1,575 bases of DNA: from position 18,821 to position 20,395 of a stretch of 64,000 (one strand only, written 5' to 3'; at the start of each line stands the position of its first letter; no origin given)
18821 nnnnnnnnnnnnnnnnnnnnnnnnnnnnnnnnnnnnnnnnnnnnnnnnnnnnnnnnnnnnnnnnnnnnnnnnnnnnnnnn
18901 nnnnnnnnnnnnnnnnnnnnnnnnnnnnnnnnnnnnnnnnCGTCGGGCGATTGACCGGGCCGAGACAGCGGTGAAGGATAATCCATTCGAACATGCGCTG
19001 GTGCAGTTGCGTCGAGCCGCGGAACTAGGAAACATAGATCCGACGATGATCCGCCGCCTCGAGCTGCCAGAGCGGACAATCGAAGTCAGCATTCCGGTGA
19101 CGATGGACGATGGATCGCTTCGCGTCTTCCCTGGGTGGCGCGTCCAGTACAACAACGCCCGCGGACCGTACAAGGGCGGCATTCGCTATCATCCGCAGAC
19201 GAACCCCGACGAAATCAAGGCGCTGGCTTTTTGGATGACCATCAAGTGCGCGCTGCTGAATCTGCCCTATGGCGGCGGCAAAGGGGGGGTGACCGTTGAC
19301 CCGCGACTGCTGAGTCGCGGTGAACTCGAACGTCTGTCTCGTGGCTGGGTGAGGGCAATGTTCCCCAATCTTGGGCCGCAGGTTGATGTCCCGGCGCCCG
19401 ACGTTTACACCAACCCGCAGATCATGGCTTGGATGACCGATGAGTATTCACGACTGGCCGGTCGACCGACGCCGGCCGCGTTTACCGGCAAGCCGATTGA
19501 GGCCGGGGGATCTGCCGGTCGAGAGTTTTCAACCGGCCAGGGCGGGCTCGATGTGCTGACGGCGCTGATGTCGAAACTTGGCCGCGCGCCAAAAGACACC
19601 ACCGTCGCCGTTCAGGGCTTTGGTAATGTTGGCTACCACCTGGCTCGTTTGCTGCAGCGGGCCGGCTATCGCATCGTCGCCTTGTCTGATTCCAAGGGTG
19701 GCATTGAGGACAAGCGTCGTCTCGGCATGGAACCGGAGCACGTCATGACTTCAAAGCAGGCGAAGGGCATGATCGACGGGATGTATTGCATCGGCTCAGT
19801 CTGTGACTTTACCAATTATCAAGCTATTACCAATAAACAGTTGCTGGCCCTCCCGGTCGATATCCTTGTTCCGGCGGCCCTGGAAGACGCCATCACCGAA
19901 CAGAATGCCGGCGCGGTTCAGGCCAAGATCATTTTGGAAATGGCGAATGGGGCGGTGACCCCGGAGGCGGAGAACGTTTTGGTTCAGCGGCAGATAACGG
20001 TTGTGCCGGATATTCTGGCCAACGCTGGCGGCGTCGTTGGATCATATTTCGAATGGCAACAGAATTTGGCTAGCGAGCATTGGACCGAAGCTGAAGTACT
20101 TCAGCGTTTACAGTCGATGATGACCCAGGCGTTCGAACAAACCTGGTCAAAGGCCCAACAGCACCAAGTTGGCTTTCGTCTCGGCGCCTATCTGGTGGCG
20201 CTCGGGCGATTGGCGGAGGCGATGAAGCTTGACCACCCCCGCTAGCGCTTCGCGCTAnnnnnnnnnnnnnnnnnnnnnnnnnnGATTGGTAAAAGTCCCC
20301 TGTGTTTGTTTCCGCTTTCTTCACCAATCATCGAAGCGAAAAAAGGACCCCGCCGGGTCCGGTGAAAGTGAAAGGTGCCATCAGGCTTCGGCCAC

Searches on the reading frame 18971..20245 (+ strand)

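Call 13: search_protein_families(library=pfam, proteins=[window:18971-20245:+])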
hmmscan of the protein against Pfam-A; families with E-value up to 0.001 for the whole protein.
window:18971-20245:+ (424 aa): 3 families
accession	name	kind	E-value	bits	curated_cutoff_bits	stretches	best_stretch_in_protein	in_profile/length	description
PF00208.27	ELFV_dehydrog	-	1.7e-67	228.1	23.4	1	179-419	1-238/241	Glutamate/Leucine/Phenylalanine/Valine dehydrogenase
PF02812.23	ELFV_dehydrog_N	-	4.3e-56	188.6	25.3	1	33-160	1-128/129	Glu/Leu/Phe/Val dehydrogenase, dimerisation domain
PF02826.25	2-Hacid_dh_C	-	0.00062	19.6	25.1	0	202-253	29-80/178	D-isomer specific 2-hydroxyacid dehydrogenase, NAD binding domain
